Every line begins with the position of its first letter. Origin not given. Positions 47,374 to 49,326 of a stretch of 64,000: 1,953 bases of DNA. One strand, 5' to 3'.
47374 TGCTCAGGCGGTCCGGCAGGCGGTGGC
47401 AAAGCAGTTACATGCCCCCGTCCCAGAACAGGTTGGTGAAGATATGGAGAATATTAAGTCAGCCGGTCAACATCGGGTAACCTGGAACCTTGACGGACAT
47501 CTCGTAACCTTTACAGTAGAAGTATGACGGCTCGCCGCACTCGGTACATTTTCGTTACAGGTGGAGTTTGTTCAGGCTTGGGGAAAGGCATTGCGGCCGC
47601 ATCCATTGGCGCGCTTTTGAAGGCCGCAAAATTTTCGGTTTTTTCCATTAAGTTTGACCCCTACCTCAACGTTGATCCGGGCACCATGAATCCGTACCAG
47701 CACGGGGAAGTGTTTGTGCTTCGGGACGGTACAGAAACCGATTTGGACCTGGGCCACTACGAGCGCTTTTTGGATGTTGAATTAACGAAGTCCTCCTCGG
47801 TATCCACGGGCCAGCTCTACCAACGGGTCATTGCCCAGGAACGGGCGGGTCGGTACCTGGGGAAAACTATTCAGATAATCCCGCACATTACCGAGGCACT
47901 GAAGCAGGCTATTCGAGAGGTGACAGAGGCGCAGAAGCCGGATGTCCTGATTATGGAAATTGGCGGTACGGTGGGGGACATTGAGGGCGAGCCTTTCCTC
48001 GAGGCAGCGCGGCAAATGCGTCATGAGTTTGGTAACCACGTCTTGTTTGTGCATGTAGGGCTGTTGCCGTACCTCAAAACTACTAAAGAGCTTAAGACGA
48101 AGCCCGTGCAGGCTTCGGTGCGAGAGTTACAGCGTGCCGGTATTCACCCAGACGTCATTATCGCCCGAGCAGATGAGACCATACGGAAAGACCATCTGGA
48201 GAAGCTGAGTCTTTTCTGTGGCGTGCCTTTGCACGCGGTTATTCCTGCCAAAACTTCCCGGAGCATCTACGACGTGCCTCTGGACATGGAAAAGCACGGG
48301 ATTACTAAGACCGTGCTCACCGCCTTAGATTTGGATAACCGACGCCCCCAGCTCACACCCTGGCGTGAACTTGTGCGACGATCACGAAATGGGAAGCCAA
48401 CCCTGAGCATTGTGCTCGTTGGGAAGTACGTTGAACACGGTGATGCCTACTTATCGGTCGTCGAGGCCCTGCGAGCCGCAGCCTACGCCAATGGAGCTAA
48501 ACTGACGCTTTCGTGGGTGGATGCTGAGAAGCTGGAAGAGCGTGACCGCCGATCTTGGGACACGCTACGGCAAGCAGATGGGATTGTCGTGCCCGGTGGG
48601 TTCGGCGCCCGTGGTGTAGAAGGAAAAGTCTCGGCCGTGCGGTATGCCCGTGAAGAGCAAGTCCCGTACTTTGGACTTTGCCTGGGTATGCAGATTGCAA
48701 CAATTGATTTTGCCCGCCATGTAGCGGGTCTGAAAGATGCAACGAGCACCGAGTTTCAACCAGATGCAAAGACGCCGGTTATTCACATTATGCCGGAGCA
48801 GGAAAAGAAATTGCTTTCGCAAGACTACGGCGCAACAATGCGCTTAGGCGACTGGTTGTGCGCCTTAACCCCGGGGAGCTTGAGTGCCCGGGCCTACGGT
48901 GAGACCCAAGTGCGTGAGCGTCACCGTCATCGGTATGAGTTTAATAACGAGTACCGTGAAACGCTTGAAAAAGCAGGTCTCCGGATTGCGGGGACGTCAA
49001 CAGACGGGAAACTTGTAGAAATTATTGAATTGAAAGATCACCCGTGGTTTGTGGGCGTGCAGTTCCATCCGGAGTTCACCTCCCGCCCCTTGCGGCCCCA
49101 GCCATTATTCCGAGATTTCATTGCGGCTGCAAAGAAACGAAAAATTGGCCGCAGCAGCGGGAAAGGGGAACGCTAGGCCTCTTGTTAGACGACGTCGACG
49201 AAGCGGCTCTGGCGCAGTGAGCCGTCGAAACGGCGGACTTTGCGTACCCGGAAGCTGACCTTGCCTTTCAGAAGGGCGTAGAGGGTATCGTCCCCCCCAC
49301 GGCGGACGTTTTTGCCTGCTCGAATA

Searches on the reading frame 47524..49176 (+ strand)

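Call 52: search_protein_families(library=pfam, proteins=[window:47524-49176:+], max_evalue=0.00001)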
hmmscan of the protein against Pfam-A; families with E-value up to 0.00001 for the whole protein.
window:47524-49176:+ (550 aa): 3 families
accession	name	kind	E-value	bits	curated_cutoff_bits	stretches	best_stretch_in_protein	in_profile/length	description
PF06418.20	CTP_synth_N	-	9.9e-115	382.9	26.1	1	7-270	1-265/265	CTP synthase N-terminus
PF00117.34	GATase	-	2.1e-39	135.6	22.8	1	307-534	4-189/190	Glutamine amidotransferase class-I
PF07722.19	Peptidase_C26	-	2.6e-08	34.4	20.5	1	372-517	98-219/219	Peptidase C26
